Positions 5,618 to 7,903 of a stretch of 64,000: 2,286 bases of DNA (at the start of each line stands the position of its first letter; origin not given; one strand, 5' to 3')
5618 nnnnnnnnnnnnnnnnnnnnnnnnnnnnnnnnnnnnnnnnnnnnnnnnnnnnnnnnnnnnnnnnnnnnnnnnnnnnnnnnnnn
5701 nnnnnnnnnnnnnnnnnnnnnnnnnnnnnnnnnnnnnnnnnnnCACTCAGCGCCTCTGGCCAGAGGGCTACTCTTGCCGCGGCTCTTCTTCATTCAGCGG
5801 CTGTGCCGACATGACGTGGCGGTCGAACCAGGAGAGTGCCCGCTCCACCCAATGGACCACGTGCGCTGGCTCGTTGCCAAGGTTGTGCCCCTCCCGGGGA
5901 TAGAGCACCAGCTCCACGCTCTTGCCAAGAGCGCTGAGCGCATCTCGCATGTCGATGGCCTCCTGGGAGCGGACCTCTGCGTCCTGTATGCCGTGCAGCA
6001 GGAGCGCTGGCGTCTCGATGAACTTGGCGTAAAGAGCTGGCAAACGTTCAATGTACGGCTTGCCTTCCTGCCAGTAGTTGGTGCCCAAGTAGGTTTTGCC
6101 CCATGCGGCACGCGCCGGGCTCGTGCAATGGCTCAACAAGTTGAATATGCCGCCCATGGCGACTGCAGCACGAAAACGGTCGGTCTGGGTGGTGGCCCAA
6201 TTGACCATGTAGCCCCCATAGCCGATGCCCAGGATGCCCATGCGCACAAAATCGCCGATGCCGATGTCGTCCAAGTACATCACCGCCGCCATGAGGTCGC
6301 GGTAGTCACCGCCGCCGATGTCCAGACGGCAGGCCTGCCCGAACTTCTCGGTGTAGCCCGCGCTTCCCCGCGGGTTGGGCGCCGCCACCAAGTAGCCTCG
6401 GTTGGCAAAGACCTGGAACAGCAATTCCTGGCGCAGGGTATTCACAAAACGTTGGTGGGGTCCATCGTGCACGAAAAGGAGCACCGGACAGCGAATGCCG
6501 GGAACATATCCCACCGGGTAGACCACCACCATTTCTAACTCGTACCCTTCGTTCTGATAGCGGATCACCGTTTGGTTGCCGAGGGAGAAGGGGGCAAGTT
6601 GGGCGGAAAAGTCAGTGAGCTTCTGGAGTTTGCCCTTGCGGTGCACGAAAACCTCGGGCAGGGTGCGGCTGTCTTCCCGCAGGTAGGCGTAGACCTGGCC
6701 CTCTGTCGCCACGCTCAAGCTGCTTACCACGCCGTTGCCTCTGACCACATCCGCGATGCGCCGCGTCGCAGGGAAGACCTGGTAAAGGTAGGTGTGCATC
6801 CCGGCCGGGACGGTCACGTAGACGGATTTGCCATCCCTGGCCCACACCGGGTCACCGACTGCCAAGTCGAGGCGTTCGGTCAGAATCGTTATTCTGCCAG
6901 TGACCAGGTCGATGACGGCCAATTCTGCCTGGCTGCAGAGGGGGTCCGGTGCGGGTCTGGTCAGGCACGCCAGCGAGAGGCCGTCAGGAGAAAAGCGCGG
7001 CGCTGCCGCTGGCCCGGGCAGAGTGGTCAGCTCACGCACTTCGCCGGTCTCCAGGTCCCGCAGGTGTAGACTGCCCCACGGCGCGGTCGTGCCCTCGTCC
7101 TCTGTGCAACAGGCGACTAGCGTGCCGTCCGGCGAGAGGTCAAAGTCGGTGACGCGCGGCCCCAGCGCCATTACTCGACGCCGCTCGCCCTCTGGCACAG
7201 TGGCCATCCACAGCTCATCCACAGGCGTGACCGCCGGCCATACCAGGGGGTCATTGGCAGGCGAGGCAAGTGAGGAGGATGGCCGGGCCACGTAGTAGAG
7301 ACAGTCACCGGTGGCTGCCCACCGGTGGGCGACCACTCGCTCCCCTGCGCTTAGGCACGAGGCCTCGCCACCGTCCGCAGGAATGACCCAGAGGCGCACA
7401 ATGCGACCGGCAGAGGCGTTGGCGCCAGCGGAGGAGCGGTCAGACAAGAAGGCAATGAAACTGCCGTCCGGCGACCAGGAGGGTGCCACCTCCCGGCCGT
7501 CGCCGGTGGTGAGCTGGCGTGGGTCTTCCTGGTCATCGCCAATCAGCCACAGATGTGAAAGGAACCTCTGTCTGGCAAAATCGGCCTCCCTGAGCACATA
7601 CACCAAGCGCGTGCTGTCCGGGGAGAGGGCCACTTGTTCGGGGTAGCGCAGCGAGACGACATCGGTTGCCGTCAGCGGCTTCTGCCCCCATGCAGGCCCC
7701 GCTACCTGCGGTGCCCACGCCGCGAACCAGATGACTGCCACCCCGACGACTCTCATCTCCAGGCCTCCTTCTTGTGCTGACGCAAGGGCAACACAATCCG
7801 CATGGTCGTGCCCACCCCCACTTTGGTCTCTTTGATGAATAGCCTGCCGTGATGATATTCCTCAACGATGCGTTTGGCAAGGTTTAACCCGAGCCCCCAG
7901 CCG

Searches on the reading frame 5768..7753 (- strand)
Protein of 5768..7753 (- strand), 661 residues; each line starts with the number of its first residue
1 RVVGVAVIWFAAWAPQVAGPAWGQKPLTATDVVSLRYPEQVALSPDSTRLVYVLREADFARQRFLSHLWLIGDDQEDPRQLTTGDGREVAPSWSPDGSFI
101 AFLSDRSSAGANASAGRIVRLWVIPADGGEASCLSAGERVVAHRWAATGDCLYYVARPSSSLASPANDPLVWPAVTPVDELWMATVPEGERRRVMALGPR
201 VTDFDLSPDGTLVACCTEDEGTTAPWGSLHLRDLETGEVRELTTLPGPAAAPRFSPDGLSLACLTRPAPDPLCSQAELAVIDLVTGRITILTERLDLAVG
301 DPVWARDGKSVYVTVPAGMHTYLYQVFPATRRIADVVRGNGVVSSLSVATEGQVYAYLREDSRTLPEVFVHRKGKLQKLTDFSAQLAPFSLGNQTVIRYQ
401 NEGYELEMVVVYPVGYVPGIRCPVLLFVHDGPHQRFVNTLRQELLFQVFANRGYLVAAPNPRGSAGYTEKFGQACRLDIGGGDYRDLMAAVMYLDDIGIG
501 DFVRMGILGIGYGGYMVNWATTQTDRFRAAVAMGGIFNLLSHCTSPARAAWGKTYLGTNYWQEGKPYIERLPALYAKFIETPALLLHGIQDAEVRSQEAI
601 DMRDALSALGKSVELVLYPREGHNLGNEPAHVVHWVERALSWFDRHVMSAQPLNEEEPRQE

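Call 41: search_protein_families(library=pfam, proteins=[window:5768-7753:-], max_evalue=1e-7)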
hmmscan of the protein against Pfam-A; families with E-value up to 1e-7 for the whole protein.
window:5768-7753:- (661 aa): 2 families
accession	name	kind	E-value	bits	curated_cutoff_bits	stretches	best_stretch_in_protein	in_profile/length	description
PF00326.27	Peptidase_S9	-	2.5e-43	148.5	22.6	1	446-647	7-210/213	Prolyl oligopeptidase family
PF07676.18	PD40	-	1.4e-17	63.6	20.9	1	78-109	1-31/38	WD40-like Beta Propeller Repeat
